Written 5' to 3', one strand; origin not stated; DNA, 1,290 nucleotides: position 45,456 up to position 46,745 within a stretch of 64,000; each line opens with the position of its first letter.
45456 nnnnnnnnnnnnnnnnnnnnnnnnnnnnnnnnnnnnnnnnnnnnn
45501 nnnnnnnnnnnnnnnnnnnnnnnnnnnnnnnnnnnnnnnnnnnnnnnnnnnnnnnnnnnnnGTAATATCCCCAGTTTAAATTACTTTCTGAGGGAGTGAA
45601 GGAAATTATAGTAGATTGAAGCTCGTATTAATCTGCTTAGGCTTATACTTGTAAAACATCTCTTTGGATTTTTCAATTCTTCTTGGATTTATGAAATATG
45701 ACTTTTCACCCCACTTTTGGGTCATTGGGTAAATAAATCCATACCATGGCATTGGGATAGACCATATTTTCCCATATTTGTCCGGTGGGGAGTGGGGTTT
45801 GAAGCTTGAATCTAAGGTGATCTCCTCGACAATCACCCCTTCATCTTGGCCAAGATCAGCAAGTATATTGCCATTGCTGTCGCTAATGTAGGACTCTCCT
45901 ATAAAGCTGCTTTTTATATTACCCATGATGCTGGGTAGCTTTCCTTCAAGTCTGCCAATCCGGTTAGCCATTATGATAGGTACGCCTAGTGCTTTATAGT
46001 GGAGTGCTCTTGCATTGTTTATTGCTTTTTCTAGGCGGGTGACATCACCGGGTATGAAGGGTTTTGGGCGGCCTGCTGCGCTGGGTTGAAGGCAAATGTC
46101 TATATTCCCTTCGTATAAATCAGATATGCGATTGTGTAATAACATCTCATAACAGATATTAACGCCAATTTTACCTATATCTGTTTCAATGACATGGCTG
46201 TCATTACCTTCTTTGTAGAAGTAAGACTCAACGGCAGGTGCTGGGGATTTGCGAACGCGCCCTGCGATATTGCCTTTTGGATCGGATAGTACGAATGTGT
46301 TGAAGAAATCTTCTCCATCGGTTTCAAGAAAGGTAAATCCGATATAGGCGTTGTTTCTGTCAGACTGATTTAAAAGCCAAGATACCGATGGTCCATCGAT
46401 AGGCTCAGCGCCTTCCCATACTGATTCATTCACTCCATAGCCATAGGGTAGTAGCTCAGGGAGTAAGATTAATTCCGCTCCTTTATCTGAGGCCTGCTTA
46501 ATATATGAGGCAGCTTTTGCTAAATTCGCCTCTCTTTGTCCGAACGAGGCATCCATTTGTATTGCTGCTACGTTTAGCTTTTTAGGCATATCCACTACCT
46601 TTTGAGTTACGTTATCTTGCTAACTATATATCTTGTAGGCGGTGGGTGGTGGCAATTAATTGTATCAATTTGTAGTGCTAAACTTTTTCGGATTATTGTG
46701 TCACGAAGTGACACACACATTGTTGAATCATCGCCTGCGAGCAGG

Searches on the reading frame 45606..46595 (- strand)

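Call 101: search_protein_families(library=pfam, proteins=[window:45606-46595:-], max_evalue=0.0001)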
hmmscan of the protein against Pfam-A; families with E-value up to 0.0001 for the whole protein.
window:45606-46595:- (329 aa): 1 family
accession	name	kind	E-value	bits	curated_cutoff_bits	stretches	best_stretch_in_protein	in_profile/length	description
PF00795.27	CN_hydrolase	-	2.1e-38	132.6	23.2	1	9-262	2-249/256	Carbon-nitrogen hydrolase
